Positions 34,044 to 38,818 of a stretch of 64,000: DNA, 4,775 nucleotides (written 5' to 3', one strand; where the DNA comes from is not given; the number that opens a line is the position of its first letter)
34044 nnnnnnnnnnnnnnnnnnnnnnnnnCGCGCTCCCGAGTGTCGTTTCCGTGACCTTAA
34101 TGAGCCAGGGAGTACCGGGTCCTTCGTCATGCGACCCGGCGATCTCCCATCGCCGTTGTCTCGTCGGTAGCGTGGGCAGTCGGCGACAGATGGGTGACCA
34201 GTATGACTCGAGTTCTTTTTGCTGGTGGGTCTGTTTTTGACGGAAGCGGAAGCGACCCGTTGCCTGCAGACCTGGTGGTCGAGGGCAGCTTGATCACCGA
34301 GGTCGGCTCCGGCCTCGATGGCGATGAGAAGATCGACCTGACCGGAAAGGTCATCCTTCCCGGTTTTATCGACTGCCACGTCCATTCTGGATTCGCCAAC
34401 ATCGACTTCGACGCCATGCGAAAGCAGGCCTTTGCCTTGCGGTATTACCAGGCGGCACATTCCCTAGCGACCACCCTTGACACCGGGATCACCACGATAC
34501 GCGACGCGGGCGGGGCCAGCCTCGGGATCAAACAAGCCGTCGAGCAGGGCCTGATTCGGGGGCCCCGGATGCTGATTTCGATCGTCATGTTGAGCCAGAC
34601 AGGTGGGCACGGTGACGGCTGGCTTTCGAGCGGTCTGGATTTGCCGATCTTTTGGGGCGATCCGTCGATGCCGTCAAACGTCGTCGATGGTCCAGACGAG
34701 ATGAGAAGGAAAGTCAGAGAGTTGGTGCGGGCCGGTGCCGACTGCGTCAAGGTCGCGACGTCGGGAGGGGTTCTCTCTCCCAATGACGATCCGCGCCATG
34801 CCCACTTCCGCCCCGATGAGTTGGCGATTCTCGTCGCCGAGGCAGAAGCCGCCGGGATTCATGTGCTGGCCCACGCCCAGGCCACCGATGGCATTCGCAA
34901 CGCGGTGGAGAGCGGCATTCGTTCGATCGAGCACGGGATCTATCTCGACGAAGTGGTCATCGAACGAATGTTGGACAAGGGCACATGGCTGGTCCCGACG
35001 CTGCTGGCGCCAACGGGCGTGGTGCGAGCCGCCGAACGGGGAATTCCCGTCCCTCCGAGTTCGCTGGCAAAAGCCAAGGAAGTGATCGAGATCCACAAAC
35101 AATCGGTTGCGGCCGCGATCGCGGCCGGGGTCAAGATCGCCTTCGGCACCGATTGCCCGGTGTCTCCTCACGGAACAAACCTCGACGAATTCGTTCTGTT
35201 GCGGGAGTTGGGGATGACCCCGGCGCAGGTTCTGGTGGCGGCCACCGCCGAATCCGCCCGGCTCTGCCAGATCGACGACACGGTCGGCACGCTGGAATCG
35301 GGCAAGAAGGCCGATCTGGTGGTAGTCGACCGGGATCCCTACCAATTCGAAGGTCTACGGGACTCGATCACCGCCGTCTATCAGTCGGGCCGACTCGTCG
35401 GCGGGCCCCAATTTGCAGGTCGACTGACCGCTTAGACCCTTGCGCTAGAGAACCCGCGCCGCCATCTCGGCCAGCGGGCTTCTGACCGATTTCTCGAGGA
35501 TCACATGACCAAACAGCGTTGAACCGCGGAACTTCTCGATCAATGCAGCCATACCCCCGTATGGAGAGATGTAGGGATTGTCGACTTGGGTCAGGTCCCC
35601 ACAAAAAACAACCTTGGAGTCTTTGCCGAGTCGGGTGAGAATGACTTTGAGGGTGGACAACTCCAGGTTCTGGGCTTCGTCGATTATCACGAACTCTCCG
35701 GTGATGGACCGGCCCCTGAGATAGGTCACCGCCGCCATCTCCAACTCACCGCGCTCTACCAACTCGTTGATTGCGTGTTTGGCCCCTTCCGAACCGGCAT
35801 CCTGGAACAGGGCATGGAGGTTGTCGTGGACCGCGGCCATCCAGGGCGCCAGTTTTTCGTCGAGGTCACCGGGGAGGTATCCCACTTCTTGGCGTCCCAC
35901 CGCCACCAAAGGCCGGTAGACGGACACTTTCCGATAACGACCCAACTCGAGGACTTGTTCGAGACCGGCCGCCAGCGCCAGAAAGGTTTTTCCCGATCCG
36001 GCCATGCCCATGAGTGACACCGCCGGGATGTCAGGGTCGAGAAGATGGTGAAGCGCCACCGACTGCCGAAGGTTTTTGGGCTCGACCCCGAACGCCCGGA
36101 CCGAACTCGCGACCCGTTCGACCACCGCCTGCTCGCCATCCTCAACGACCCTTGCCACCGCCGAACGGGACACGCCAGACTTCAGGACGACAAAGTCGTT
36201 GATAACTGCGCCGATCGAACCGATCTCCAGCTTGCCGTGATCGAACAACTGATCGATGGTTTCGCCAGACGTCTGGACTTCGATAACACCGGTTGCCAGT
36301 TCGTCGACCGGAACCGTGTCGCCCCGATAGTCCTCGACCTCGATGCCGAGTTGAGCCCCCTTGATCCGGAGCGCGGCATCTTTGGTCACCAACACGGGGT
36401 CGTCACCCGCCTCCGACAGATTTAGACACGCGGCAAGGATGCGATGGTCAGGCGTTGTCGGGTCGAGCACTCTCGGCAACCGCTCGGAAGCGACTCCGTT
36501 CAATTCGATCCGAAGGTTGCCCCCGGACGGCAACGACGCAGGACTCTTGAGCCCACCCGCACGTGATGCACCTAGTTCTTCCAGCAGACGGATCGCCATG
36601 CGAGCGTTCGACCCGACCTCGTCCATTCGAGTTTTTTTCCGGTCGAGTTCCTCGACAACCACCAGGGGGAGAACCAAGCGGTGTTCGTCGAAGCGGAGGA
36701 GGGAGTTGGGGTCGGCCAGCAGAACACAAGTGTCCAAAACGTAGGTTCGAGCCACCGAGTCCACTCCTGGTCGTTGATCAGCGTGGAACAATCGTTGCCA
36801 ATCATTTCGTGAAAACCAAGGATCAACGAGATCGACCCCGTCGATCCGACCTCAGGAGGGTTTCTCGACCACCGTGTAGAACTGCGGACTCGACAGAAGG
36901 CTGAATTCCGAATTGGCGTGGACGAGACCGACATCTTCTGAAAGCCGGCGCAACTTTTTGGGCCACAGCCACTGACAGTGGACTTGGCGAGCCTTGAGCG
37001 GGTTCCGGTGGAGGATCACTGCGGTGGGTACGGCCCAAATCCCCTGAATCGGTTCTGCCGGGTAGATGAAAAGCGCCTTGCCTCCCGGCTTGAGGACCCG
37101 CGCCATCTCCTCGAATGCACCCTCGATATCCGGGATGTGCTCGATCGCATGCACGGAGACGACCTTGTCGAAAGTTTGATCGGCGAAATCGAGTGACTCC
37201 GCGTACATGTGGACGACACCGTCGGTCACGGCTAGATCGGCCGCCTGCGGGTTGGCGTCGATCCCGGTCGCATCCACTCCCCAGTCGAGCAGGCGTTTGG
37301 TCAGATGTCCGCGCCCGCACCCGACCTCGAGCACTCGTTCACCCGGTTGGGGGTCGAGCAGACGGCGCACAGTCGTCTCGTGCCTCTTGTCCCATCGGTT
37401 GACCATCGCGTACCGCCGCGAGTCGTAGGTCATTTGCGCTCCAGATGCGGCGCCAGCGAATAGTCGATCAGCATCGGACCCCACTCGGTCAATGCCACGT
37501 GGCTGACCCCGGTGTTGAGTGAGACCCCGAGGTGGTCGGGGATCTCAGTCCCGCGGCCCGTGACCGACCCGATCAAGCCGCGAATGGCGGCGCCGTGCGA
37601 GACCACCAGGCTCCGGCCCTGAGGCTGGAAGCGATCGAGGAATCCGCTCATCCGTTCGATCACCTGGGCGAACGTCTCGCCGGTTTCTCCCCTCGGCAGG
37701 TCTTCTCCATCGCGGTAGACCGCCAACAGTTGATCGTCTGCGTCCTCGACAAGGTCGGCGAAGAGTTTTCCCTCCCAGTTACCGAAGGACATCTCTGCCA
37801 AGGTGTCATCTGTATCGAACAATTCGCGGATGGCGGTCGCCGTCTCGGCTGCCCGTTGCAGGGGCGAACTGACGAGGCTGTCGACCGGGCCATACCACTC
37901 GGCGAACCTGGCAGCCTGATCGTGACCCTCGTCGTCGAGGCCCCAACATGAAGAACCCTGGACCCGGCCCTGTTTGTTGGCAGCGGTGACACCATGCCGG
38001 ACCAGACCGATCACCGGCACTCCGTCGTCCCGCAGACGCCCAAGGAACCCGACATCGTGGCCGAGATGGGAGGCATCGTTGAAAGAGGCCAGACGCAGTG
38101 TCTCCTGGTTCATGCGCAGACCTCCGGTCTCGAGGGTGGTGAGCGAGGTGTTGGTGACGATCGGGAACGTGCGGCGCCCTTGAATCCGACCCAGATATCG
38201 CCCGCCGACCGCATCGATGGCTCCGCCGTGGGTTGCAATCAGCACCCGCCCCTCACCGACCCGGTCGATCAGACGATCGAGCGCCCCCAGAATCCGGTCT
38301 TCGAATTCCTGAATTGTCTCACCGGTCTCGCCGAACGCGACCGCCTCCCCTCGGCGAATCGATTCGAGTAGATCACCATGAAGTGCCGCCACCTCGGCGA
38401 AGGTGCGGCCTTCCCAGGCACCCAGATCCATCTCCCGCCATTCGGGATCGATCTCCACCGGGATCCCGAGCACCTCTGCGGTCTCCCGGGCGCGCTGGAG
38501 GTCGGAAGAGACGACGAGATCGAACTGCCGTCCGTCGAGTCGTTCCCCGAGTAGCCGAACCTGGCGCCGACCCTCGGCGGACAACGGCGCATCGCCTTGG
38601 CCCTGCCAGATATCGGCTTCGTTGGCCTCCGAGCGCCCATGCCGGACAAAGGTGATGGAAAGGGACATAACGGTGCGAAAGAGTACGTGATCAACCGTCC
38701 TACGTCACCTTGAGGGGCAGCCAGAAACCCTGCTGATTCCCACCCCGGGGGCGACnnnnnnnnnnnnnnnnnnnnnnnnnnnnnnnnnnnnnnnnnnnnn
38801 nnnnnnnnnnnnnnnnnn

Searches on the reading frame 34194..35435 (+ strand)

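Call 42: search_protein_families(library=pfam, proteins=[window:34194-35435:+], max_evalue=0.0001)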
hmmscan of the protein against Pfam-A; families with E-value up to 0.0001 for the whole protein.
window:34194-35435:+ (413 aa): 2 families
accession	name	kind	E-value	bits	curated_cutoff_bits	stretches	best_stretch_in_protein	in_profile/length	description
PF01979.26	Amidohydro_1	-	4.3e-47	161.5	25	1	53-397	1-340/345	Amidohydrolase family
PF07969.17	Amidohydro_3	-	3.9e-18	66.6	29.7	1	88-400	162-469/472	Amidohydrolase family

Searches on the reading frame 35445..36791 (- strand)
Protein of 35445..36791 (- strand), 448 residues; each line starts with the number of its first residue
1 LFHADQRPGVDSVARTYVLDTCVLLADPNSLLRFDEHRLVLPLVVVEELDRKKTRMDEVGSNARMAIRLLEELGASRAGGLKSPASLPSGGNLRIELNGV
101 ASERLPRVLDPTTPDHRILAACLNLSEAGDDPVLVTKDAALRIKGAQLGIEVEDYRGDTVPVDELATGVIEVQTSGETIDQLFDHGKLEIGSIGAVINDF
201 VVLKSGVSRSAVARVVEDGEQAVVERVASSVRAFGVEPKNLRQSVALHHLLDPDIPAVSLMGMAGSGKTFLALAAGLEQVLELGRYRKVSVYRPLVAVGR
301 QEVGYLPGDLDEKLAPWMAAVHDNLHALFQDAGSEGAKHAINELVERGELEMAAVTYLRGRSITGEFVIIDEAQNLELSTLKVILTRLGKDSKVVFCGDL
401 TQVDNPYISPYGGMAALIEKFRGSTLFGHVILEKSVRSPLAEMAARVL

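Call 42: search_protein_families(library=pfam, proteins=[window:35445-36791:-], max_evalue=0.0001)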
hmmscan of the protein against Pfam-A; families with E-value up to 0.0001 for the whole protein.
window:35445-36791:- (448 aa): 4 families
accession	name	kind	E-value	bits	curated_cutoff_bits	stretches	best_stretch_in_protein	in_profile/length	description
PF02562.22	PhoH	-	5.5e-46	157.1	27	1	236-444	2-200/205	PhoH-like protein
PF13638.12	PIN_4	-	2.4e-28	99.5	21.9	1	17-156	1-132/132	PIN domain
PF13604.12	AAA_30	-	1.4e-05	25.3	27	0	242-404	5-129/191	AAA domain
PF13245.12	AAA_19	-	7.8e-05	23.3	25.1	0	258-403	14-129/134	AAA domain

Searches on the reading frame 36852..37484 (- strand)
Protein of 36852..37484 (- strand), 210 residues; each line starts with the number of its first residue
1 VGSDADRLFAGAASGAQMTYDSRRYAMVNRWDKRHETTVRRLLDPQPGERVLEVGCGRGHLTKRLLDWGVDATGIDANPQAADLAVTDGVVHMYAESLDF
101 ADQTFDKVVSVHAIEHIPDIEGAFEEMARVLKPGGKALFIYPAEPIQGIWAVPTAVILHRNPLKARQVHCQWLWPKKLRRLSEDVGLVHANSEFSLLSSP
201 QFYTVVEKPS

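Call 42: search_protein_families(library=pfam, proteins=[window:36852-37484:-], max_evalue=0.0001)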
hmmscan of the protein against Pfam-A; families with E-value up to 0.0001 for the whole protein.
window:36852-37484:- (210 aa): 8 families
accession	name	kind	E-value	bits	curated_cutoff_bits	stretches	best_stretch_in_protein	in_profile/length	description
PF13489.12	Methyltransf_23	-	2.4e-22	79.9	27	1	38-187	12-159/164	Methyltransferase domain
PF08241.18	Methyltransf_11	-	4.7e-22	78.9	21.2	1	52-139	1-95/95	Methyltransferase domain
PF13649.12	Methyltransf_25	-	1.3e-18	67.9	27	1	51-135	1-97/97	Methyltransferase domain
PF08242.18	Methyltransf_12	-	1.4e-13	51.8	30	1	52-136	1-97/98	Methyltransferase domain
PF13847.12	Methyltransf_31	-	4.6e-13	49.5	27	1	47-143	3-113/145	Methyltransferase domain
PF01209.24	Ubie_methyltran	-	1.2e-09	38.4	20.1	1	33-140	33-152/233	ubiE/COQ5 methyltransferase family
PF07021.18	MetW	-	3.3e-08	33.8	21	1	46-152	12-117/193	Methionine biosynthesis protein MetW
PF02353.26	CMAS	-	1.9e-07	31.1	27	1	42-138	57-163/273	Mycolic acid cyclopropane synthetase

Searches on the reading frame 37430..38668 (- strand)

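Call 43: search_protein_families(library=pfam, proteins=[window:37430-38668:-], max_evalue=0.0001)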
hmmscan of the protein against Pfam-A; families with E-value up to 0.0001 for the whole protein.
window:37430-38668:- (412 aa): 1 family
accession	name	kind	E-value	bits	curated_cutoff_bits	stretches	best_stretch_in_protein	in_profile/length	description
PF00300.27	His_Phos_1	-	7.2e-87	290.5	21.7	2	5-183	1-183/194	Histidine phosphatase superfamily (branch 1)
